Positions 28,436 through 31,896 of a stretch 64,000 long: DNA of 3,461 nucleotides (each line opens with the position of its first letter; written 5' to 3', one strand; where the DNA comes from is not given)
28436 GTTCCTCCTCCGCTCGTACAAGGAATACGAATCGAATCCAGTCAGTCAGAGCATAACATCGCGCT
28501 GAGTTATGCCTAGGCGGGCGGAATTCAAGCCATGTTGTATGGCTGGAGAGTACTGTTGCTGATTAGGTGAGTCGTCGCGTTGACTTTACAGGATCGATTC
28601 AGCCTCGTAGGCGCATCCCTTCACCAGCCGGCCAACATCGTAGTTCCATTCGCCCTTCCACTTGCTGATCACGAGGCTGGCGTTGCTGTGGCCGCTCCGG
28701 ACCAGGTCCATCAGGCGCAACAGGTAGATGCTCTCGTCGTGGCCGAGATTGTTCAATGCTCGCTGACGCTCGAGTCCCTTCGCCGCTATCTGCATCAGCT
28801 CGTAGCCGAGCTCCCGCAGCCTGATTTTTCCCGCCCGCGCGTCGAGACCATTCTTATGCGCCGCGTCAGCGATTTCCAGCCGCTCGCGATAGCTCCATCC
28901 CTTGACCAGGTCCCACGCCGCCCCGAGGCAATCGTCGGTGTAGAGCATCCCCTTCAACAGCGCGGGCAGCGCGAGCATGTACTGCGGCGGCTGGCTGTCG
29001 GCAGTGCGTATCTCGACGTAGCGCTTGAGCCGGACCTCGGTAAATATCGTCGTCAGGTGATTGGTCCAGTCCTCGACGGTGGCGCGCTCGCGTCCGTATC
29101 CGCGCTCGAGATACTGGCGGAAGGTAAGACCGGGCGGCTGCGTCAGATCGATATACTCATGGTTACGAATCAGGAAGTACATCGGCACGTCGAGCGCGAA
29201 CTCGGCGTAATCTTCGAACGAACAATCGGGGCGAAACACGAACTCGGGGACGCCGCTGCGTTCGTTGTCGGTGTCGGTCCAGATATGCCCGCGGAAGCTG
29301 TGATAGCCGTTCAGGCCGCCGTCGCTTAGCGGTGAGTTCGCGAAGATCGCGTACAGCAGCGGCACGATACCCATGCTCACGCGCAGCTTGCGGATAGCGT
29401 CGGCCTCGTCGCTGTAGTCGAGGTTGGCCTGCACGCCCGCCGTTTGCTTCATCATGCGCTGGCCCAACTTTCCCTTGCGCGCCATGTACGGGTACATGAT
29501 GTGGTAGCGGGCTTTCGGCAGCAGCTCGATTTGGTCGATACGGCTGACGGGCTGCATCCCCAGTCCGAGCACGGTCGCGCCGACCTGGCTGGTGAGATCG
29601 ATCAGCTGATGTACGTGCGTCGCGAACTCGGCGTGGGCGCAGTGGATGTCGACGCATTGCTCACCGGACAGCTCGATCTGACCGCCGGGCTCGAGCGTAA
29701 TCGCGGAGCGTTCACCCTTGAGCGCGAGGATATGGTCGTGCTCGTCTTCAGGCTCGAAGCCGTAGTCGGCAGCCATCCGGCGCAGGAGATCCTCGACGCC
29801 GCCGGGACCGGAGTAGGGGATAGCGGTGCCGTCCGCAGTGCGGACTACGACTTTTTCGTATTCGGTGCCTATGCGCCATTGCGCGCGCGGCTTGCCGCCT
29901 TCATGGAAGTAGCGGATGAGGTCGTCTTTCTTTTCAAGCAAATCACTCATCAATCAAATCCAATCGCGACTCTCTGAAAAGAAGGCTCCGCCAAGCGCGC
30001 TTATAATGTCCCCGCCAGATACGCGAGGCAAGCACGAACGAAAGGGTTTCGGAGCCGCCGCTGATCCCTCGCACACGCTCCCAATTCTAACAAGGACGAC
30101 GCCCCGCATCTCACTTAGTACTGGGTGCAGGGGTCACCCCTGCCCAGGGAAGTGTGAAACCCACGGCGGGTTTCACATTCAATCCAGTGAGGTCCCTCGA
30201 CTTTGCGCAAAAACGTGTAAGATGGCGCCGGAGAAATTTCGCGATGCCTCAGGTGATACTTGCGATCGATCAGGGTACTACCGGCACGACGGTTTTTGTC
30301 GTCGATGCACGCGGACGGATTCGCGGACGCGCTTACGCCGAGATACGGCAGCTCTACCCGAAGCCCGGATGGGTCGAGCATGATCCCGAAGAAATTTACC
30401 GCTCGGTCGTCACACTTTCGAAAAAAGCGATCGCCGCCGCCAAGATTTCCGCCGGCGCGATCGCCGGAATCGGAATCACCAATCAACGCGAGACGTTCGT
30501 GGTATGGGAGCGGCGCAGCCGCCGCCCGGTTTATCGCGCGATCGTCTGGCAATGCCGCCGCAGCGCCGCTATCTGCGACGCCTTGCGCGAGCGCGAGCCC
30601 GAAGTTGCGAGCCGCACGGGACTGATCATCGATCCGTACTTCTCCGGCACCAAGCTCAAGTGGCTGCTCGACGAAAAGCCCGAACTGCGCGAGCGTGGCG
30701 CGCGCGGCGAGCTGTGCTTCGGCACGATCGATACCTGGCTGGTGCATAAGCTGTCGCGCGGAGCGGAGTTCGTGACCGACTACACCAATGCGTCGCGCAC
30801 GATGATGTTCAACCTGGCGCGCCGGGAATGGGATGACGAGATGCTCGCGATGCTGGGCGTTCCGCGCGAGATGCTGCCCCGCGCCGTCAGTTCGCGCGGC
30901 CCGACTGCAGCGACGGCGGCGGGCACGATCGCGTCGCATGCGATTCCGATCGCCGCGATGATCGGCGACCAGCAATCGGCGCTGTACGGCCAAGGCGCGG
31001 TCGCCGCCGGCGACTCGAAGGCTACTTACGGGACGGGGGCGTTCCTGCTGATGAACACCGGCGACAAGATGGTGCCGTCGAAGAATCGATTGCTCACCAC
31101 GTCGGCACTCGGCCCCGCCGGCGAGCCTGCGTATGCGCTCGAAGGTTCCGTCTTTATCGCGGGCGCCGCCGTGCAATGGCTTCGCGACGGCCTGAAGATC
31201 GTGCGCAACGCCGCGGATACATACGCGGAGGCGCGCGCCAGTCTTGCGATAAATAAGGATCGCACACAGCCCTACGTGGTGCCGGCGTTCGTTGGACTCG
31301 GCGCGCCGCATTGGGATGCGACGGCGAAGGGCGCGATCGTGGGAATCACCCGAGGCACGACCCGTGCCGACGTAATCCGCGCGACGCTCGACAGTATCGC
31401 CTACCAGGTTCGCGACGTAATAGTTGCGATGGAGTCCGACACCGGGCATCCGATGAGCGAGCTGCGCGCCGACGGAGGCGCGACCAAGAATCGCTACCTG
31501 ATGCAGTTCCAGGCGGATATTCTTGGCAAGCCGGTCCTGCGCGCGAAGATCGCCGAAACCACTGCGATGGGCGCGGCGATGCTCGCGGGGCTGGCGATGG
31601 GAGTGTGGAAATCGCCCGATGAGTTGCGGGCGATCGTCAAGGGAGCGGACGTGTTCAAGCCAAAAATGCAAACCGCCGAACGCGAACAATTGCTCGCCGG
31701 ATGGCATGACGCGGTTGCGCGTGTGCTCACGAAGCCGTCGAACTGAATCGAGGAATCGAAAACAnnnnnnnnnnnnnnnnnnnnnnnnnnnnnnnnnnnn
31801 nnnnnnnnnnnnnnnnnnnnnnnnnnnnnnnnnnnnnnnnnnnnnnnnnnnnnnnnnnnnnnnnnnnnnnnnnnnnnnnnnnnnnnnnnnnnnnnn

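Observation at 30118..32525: Inverted copies of a novel double/triple-hairpin repeat element bracket glpK plus a GNAT gene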

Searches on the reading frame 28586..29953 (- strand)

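Call 14: search_protein_families(library=pfam, proteins=[window:28586-29953:-])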
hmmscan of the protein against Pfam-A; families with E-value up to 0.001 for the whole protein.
window:28586-29953:- (455 aa): 1 family
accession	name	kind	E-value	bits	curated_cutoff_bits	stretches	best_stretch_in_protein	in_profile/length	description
PF04107.18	GCS2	-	6.7e-62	209.9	21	1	58-353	14-290/291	Glutamate-cysteine ligase family 2(GCS2)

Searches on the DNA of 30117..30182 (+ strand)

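Call 60: build_rna_model(alignment_id=A5, structure=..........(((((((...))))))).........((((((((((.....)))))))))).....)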
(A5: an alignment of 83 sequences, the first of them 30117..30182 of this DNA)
Model R1 built from alignment A5 (83 sequences, 66 columns); structure: as given.
model positions 66; base pairs 17; branch points 1; effective number of sequences 2.3; information 0.851 bits per position. Calibrated on 0.2 Mb of random sequence (short: E-values are rough).
structure used (alignment columns):
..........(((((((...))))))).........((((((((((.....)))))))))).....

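Call 61: search_with_rna_model(model_id=R1, source=window, filters=off, max_evalue=10)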
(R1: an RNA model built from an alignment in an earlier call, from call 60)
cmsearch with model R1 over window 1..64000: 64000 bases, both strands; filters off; matches with E-value up to 10: 23.
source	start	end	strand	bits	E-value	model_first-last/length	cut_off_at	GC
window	30117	30182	+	93.1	4.1e-27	1-66/66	no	0.59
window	32421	32486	-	84.1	2.5e-24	1-66/66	no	0.59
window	52104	52169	+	77.8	2.3e-22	1-66/66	no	0.62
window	4508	4550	-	30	1.6e-07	1-66/66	no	0.56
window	52141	52163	-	23.9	1.3e-05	38-60/66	no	0.57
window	30153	30177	-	23.1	2.2e-05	37-61/66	no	0.56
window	60058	60098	+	21.3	7.9e-05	1-66/66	no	0.51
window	30127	30143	-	16.2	0.0031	11-27/66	no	0.76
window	32460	32476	+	16.2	0.0031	11-27/66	no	0.76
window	52114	52130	-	16.2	0.0031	11-27/66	no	0.76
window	32426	32450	+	15.9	0.0037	37-61/66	no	0.52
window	4524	4540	+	11.6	0.084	11-27/66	no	0.71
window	63129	63172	+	8.1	1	1-66/66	no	0.68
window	25090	25117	+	6.6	3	34-61/66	no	0.68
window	57464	57524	+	6.2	3.9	1-66/66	no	0.72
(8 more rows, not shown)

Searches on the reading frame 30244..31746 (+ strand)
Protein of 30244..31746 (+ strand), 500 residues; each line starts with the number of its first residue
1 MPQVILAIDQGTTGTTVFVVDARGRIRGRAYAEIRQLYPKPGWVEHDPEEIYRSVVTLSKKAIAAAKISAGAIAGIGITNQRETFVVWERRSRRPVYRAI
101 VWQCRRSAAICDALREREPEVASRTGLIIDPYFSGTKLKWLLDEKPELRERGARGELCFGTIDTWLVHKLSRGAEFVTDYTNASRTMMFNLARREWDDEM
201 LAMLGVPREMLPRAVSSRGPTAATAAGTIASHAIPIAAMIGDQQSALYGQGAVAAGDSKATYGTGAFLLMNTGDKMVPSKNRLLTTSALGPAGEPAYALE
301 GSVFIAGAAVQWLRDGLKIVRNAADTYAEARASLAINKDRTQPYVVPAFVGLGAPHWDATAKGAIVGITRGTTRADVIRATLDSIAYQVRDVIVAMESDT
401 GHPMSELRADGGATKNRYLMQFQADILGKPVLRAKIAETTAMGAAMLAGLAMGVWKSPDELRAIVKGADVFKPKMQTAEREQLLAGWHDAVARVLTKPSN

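Call 14: search_protein_families(library=pfam, proteins=[window:30244-31746:+])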
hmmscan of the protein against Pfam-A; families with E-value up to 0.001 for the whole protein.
window:30244-31746:+ (500 aa): 2 families
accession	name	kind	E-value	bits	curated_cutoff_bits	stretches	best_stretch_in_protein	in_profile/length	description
PF00370.27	FGGY_N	-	5.4e-71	239.5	28.8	1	4-249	1-245/245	FGGY family of carbohydrate kinases, N-terminal domain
PF02782.22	FGGY_C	-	1.8e-46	158.9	27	1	260-452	3-198/198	FGGY family of carbohydrate kinases, C-terminal domain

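Call 34: find_related_loci(query=window:30244-31746:+, collection=metagenome_contigs, flank=5000)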
Query window:30244-31746:+ (500 aa) in metagenome_contigs; peptide patterns used: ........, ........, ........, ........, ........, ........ (x = any residue, [..] = any of these).
600 stretches matched a pattern (row limit reached: there are more); 600 encode a relative of the query (tblastn E <= 1e-3); the best 80 are kept; 80 distinct loci.
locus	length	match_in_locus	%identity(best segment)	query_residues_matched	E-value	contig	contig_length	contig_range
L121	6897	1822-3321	88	1-500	0e+0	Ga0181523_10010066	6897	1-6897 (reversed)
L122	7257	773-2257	67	1-499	0e+0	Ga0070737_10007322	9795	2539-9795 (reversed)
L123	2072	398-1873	65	1-496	0e+0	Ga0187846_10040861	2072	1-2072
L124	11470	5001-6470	72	1-494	0e+0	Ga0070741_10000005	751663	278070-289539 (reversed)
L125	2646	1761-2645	92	1-295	0e+0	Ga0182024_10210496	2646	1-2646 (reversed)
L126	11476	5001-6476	56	1-494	5e-175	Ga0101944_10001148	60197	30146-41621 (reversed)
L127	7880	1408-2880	54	5-497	1e-174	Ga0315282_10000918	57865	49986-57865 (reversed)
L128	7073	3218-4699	52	3-498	5e-175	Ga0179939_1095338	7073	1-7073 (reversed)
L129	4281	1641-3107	54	5-495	4e-180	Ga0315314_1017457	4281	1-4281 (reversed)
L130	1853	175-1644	56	2-494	0e+0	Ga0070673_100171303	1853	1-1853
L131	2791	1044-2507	56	3-493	0e+0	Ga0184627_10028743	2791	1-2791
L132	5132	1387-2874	54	1-494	1e-173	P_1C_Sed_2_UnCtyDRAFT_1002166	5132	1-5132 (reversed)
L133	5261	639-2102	52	1-493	2e-172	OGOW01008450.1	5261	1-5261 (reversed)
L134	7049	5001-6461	55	1-492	5e-169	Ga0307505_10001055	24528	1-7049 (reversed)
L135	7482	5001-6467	56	1-494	3e-169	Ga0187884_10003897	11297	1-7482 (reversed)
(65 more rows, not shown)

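Call 66: find_encoding_contigs(protein=window:30244-31746:+, flank=3000, max_places=4)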
Protein window:30244-31746:+ (500 aa): no gene with exactly this product is on record in the collection.
